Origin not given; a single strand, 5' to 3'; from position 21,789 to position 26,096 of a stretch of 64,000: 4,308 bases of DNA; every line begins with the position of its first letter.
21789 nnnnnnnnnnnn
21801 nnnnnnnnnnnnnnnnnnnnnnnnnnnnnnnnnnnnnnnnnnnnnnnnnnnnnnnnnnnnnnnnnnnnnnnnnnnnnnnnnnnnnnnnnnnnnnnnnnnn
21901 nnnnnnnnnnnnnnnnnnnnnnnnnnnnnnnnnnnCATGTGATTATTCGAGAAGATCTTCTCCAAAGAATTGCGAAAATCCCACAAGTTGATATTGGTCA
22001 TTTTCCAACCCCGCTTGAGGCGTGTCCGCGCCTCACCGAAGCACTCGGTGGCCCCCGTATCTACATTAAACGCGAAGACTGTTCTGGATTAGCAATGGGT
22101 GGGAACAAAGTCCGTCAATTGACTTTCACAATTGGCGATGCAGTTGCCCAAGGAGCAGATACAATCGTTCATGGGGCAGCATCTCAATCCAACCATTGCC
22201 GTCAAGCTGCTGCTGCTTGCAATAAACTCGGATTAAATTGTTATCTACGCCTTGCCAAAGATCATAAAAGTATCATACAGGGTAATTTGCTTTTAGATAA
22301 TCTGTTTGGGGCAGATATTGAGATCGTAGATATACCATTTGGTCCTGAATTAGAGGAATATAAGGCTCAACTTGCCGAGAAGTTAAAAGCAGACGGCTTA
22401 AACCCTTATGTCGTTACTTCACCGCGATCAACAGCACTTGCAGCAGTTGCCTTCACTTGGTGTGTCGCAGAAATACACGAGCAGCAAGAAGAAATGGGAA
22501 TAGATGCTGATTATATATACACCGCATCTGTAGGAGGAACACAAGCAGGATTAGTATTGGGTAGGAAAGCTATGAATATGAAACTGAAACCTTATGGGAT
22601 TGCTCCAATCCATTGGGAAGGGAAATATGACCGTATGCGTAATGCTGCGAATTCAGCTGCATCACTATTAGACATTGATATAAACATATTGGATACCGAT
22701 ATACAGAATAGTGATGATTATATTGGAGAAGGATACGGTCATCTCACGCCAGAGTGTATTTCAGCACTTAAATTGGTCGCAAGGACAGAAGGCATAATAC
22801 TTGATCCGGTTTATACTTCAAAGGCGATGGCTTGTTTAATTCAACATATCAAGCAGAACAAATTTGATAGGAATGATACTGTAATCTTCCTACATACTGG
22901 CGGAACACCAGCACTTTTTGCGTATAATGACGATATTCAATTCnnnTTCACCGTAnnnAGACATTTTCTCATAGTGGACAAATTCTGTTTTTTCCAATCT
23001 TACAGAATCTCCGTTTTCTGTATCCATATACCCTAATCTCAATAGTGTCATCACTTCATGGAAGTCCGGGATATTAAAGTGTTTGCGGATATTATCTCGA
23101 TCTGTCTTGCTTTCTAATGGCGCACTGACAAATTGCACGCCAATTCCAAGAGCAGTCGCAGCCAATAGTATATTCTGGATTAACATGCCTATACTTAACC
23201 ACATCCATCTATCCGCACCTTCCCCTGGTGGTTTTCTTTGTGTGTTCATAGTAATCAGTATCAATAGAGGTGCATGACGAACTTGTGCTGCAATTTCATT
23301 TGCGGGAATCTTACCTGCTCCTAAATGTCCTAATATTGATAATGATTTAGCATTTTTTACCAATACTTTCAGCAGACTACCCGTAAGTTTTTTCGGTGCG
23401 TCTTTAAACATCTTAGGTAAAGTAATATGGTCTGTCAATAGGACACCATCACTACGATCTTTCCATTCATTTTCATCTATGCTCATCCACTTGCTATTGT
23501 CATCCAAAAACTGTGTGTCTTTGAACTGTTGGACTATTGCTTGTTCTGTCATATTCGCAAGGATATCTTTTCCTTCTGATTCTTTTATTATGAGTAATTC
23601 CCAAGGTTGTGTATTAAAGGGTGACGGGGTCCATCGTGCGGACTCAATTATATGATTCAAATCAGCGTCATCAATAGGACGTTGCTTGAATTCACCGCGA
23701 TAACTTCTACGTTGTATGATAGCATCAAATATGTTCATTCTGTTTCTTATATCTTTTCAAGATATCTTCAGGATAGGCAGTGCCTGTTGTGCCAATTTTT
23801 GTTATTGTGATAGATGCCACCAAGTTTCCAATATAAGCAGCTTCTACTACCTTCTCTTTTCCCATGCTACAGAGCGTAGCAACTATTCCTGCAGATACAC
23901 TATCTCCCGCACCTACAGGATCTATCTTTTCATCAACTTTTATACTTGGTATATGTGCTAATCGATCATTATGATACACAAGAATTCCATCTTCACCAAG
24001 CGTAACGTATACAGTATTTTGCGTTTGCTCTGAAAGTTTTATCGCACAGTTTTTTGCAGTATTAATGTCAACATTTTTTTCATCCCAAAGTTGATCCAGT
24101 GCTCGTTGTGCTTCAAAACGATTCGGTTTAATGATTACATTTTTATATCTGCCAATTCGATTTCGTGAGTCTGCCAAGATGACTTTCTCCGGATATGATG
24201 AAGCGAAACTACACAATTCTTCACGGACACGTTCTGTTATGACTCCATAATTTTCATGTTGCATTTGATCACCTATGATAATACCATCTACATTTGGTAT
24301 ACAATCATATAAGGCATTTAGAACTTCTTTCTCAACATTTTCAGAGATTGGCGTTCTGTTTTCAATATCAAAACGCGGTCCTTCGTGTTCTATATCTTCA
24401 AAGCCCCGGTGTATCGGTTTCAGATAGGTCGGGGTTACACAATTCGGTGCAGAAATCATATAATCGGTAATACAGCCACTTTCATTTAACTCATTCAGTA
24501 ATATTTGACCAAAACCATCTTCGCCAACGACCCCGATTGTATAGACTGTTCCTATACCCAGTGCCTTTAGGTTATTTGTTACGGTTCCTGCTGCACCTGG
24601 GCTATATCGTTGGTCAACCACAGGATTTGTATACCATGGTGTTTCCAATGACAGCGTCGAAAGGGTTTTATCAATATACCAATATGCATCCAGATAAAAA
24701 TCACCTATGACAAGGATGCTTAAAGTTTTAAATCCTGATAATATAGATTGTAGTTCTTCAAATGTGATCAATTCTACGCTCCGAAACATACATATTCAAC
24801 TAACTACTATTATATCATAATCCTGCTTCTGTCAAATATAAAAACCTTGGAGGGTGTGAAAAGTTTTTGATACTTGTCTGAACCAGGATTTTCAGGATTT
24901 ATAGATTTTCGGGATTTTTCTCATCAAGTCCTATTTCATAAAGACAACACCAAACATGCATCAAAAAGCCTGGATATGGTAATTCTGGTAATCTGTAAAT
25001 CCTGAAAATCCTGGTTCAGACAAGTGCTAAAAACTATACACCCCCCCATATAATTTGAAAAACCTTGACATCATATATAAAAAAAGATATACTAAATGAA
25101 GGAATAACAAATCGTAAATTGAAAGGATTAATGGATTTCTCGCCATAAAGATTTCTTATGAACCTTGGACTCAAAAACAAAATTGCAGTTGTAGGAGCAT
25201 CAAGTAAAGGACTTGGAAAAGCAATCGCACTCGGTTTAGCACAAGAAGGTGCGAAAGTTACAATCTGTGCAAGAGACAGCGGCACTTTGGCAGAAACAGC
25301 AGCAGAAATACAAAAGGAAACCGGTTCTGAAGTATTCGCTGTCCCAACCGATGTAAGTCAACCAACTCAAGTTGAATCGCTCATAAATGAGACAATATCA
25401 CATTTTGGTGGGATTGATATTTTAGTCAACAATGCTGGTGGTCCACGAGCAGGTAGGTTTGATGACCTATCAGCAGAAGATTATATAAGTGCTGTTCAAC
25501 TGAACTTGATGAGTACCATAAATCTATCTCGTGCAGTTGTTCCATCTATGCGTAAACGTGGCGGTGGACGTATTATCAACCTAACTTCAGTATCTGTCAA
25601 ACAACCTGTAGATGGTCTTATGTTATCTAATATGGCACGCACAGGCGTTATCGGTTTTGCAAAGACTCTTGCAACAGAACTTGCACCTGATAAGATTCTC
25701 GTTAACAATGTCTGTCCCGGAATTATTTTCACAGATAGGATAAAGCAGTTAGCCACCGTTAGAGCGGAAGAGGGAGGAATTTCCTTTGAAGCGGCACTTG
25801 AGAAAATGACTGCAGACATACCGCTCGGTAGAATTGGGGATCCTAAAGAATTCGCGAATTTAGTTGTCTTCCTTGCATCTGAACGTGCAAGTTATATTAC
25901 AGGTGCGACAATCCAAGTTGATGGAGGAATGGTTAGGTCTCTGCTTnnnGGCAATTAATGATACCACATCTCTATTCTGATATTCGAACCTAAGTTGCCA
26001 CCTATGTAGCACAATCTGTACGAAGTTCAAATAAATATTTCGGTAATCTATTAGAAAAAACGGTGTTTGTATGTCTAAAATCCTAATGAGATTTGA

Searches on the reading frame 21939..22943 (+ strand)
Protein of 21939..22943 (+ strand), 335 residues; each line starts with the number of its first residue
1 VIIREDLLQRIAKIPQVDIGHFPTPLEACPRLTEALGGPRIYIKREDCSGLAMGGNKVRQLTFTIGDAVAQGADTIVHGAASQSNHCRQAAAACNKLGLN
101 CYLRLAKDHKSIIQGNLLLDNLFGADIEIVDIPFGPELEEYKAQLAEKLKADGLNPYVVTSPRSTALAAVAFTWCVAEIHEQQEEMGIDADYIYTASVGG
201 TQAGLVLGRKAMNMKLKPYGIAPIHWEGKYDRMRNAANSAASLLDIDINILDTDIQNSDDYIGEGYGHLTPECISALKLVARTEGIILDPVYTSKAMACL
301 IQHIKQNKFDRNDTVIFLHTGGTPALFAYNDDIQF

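Call 9: search_protein_families(library=pfam, proteins=[window:21939-22943:+], max_evalue=0.001)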
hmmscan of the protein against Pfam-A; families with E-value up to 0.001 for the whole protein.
window:21939-22943:+ (335 aa): 1 family
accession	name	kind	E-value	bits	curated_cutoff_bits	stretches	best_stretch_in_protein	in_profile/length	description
PF00291.31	PALP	-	3.7e-45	154.9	35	1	20-321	4-295/295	Pyridoxal-phosphate dependent enzyme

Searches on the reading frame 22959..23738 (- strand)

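Call 9: search_protein_families(library=pfam, proteins=[window:22959-23738:-], max_evalue=0.001)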
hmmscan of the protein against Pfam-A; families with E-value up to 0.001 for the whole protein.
window:22959-23738:- (260 aa): 2 families
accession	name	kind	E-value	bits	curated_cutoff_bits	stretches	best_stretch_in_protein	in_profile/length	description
PF00881.29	Nitroreductase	-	9.5e-32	110.9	23.5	1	7-237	1-167/167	Nitroreductase family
PF14512.11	TM1586_NiRdase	-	3.1e-06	27.4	27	0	25-52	158-185/215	Putative TM nitroreductase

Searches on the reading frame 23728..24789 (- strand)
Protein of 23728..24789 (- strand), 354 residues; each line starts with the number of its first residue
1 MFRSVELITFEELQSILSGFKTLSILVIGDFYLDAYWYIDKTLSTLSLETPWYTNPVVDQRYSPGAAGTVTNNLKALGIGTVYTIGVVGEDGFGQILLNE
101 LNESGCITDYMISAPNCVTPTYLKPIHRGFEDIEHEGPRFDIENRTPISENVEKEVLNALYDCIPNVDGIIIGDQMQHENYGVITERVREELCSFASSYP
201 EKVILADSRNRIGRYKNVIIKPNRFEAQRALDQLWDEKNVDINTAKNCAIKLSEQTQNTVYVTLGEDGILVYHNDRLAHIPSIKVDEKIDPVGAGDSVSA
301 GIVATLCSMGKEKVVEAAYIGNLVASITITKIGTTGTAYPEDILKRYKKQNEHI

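Call 9: search_protein_families(library=pfam, proteins=[window:23728-24789:-], max_evalue=0.001)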
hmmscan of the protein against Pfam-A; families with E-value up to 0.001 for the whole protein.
window:23728-24789:- (354 aa): 1 family
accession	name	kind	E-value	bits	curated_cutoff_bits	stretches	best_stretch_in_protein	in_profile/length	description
PF00294.29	PfkB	-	1e-31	110.9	25.8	1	54-336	25-297/302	pfkB family carbohydrate kinase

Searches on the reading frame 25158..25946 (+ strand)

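Call 9: search_protein_families(library=pfam, proteins=[window:25158-25946:+], max_evalue=0.001)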
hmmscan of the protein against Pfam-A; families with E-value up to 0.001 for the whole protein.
window:25158-25946:+ (263 aa): 3 families
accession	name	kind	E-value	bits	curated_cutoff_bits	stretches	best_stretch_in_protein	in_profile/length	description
PF13561.12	adh_short_C2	-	1.6e-60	205.1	27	1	14-258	2-235/236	Enoyl-(Acyl carrier protein) reductase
PF00106.31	adh_short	-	1.8e-50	171.6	26.6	1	8-198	1-190/195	short chain dehydrogenase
PF08659.16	KR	-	1.1e-08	35.6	22.6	1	17-127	10-123/180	KR domain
